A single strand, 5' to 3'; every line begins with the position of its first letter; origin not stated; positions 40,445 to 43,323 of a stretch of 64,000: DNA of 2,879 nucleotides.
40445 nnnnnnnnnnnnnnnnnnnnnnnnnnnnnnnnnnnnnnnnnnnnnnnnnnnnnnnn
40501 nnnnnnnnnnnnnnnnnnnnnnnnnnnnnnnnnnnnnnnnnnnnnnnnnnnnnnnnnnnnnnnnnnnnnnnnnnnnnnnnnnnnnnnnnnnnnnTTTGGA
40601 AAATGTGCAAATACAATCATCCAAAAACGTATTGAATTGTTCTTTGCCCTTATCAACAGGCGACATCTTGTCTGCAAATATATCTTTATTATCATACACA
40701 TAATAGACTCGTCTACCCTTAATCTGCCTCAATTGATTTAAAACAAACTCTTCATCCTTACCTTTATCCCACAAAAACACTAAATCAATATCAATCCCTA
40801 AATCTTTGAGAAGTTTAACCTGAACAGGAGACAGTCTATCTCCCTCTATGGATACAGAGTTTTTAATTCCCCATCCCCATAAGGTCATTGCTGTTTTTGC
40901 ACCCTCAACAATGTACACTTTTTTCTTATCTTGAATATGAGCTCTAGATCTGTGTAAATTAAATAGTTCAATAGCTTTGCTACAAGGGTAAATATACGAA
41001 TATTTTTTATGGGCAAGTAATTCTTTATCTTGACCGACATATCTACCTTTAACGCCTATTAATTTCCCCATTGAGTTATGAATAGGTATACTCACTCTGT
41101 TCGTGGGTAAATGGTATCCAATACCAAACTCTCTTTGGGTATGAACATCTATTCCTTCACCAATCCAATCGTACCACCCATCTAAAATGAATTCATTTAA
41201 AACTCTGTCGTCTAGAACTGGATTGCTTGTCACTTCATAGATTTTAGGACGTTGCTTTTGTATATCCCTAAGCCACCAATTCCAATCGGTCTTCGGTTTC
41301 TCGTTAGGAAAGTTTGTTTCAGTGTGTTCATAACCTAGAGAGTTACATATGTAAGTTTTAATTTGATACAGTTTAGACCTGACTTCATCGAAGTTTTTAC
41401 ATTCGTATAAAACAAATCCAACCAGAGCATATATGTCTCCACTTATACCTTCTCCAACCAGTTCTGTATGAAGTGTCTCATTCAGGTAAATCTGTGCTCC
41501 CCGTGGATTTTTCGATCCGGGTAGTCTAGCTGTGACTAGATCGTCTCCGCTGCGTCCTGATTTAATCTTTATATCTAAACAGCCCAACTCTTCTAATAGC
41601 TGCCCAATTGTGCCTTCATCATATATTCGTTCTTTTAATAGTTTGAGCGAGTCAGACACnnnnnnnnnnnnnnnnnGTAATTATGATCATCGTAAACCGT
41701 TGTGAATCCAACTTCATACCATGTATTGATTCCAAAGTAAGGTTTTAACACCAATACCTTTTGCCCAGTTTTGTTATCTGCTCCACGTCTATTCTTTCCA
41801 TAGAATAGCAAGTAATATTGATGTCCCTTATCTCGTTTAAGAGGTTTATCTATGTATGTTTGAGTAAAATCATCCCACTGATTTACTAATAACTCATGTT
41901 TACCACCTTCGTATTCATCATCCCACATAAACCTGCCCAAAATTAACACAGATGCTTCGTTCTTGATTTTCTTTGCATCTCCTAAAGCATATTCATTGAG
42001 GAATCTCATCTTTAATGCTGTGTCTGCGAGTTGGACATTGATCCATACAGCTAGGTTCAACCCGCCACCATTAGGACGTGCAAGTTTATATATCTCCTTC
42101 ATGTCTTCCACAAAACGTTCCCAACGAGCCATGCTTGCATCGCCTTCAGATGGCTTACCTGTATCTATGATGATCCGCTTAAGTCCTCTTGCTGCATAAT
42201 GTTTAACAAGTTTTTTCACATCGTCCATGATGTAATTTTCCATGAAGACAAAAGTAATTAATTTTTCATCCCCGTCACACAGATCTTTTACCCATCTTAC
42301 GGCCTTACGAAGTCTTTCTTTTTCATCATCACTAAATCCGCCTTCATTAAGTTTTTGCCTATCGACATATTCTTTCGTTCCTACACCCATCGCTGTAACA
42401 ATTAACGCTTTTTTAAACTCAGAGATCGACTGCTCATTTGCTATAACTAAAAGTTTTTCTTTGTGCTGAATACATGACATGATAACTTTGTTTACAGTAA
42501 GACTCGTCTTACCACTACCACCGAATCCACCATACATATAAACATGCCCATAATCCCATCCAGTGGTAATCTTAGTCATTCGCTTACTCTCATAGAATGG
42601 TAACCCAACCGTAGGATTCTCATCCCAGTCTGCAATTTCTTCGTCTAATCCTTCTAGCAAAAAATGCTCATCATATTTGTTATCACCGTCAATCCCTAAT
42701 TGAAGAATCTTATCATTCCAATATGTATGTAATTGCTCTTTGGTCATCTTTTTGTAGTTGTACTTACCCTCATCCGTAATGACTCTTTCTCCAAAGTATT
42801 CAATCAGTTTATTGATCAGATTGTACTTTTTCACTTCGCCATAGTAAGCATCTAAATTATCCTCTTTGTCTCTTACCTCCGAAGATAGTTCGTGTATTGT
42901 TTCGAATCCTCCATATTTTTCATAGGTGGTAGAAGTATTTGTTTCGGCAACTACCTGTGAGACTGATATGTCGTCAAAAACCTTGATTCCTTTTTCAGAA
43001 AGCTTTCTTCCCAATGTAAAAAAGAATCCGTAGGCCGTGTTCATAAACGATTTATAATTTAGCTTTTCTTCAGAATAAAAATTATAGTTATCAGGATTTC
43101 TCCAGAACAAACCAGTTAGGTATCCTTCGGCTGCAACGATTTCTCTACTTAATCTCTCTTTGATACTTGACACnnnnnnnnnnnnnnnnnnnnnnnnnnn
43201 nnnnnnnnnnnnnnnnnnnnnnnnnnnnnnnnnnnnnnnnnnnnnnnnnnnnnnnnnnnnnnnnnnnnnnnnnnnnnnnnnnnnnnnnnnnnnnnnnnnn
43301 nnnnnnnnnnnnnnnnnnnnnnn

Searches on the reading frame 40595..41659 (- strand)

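Call 57: search_protein_families(library=phrogs, proteins=[window:40595-41659:-], max_evalue=0.00001)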
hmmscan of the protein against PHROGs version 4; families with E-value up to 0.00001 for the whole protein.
window:40595-41659:- (355 aa): 4 families
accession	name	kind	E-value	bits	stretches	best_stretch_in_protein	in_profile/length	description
phrog_47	-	DNA, RNA and nucleotide metabolism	6.1e-30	105.5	1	84-350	76-334/947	DNA primase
phrog_6444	-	DNA, RNA and nucleotide metabolism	3.2e-12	47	1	186-286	201-300/577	DNA primase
phrog_239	-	DNA, RNA and nucleotide metabolism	2.9e-08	34.1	1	168-273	121-221/801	DNA primase/helicase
phrog_22657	-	unknown function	1.2e-06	27.5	1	186-299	196-310/1185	-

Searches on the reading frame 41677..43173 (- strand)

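Call 57: search_protein_families(library=phrogs, proteins=[window:41677-43173:-], max_evalue=0.00001)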
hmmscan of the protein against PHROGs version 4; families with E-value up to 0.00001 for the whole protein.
window:41677-43173:- (499 aa): 2 families
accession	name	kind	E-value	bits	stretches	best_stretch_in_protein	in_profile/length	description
phrog_19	-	DNA, RNA and nucleotide metabolism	1.2e-38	134.4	1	15-496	163-588/621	DnaB-like replicative helicase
phrog_239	-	DNA, RNA and nucleotide metabolism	1.3e-09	38.5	1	168-338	322-476/801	DNA primase/helicase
